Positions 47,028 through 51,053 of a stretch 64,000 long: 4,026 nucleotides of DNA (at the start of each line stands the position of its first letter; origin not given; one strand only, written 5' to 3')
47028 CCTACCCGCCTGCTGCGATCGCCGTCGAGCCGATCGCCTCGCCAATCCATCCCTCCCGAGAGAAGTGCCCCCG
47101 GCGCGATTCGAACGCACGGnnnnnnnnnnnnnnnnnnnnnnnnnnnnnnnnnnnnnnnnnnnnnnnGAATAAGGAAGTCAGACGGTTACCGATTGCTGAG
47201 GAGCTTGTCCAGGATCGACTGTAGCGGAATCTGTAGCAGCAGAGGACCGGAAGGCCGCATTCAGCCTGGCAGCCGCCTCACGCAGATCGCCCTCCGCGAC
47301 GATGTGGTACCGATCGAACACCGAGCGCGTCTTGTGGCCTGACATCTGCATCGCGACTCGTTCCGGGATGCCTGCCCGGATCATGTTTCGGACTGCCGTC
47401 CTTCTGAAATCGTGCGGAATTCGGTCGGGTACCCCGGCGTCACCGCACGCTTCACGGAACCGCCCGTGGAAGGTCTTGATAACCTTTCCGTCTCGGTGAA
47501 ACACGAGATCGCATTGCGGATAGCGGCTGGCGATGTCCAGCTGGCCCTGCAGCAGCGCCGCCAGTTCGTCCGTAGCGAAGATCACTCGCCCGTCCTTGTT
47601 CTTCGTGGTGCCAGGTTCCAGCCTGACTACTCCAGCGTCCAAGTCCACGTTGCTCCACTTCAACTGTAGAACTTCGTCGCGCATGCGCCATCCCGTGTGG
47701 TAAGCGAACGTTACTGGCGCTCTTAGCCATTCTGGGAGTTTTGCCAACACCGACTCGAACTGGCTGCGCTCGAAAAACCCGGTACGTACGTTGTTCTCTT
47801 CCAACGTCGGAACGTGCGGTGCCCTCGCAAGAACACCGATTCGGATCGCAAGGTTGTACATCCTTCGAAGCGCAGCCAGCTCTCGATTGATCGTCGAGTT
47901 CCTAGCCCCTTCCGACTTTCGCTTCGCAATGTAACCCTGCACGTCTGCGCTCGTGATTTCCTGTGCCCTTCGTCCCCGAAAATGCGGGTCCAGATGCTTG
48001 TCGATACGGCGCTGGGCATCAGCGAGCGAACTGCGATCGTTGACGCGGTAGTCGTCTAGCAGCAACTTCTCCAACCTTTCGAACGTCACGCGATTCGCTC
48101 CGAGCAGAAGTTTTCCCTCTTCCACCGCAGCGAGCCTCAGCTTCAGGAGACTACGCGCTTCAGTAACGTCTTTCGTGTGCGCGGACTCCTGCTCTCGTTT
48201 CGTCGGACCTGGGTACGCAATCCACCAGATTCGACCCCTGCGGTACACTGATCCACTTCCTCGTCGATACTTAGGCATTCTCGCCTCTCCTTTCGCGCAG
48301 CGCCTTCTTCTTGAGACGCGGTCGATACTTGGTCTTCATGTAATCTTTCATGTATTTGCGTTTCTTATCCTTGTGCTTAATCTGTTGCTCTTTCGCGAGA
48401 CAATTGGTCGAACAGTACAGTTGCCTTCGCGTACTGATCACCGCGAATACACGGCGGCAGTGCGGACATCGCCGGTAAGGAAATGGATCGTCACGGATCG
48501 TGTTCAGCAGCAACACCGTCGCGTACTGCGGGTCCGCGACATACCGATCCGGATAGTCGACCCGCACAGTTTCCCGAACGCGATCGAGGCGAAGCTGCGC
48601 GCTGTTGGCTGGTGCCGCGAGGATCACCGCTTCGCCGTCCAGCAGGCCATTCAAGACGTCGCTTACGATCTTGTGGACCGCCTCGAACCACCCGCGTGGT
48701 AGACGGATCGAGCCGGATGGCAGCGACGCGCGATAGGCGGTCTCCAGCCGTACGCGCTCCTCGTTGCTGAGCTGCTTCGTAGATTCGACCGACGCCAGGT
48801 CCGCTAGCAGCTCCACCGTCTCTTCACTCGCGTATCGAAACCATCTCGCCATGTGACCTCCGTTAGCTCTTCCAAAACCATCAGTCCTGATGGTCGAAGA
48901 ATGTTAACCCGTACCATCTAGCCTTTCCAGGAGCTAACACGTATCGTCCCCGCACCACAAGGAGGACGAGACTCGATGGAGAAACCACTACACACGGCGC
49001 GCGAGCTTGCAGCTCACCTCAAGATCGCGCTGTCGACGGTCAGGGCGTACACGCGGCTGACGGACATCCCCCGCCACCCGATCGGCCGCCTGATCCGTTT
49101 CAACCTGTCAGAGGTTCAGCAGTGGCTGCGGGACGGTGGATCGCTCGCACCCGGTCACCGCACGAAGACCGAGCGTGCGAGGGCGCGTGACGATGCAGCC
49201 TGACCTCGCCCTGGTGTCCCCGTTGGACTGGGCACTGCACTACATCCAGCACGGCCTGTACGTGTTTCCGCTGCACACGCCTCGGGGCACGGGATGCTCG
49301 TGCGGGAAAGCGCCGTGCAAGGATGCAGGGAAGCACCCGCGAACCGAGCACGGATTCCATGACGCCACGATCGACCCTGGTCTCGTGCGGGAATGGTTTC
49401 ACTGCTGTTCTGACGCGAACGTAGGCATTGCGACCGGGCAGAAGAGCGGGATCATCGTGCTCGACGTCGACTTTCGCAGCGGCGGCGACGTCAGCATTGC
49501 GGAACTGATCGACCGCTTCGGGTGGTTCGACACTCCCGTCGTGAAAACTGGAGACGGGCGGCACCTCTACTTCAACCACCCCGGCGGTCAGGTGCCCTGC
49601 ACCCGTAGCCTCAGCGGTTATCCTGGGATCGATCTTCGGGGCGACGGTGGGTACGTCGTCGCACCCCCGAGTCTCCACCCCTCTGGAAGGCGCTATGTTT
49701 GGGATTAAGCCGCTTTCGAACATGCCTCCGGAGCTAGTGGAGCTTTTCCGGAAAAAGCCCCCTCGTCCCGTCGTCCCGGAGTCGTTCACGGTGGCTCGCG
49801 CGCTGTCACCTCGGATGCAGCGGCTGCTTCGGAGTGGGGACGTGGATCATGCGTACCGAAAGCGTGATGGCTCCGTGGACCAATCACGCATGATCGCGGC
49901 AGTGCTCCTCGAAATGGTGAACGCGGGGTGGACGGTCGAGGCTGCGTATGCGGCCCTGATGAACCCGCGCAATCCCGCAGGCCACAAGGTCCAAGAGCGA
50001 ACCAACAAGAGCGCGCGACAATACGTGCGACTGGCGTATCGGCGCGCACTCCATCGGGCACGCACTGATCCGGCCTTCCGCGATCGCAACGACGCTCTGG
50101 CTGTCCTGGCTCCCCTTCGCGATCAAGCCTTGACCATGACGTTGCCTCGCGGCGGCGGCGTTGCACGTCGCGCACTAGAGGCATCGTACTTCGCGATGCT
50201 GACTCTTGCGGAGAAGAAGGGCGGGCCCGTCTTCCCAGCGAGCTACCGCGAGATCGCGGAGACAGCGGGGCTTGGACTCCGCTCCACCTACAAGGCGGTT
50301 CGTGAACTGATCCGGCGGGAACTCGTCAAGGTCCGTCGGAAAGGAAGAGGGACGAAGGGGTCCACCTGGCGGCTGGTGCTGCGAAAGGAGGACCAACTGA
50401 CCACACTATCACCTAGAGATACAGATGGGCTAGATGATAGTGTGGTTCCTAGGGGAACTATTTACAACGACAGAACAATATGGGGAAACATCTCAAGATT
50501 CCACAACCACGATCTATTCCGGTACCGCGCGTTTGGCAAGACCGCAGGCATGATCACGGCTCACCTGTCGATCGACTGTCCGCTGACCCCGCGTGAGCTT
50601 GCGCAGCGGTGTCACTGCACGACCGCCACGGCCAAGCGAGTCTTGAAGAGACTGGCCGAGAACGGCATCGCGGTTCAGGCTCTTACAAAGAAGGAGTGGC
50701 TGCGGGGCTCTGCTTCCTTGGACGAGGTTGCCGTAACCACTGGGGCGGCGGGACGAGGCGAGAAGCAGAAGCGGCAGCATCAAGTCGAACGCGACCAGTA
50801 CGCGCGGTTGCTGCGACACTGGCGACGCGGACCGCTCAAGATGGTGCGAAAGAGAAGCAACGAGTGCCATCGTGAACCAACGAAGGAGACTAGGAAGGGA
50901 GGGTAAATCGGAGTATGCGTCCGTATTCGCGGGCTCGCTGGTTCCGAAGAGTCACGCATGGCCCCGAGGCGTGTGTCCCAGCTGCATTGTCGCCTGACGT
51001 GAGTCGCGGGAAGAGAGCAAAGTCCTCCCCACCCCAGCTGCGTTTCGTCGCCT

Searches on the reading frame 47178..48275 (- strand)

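Call 26: search_protein_families(library=pfam, proteins=[window:47178-48275:-], max_evalue=0.001)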
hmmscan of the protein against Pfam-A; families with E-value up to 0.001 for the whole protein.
window:47178-48275:- (365 aa): 3 families
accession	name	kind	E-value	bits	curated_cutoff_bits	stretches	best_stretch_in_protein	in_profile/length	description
PF00589.27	Phage_integrase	-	1.9e-20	73.7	27.1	1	179-324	19-166/172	Phage integrase family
PF02899.23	Phage_int_SAM_1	-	6.7e-08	33.1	22.3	1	90-145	28-81/83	Phage integrase, N-terminal SAM-like domain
PF24624.1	Int_N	-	0.00012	23.2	27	1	102-149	40-87/100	Phage integrase, N-terminal domain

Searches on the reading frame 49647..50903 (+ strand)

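Call 26: search_protein_families(library=pfam, proteins=[window:49647-50903:+], max_evalue=0.001)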
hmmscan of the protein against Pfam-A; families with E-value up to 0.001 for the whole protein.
window:49647-50903:+ (419 aa): 9 families
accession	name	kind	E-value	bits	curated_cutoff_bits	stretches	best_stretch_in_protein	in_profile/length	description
PF13730.12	HTH_36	-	3.1e-09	36.9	25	1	183-226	13-54/55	Helix-turn-helix domain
PF13545.12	HTH_Crp_2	-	1.1e-08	35.4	27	0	308-341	18-51/70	Crp-like helix-turn-helix domain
PF13412.12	HTH_24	-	1.6e-06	28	21.9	0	310-341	15-46/48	Winged helix-turn-helix DNA-binding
PF01978.25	TrmB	-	5.5e-06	26.6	25.6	0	197-232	22-57/68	Sugar-specific transcriptional regulator TrmB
PF09339.16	HTH_IclR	-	4.9e-05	23.4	22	0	312-344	18-50/52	IclR helix-turn-helix domain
PF25213.1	HVO_A0261_N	-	0.0002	21.6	35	1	312-343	24-55/86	HVO_A0261 N-terminal domain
PF01047.28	MarR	-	0.00041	20.6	24.6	0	312-340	17-45/59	MarR family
PF12802.13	MarR_2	-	0.00045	20.8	27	0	313-342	21-50/61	MarR family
PF08279.18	HTH_11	-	0.00096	19.4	25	0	312-349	15-52/55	HTH domain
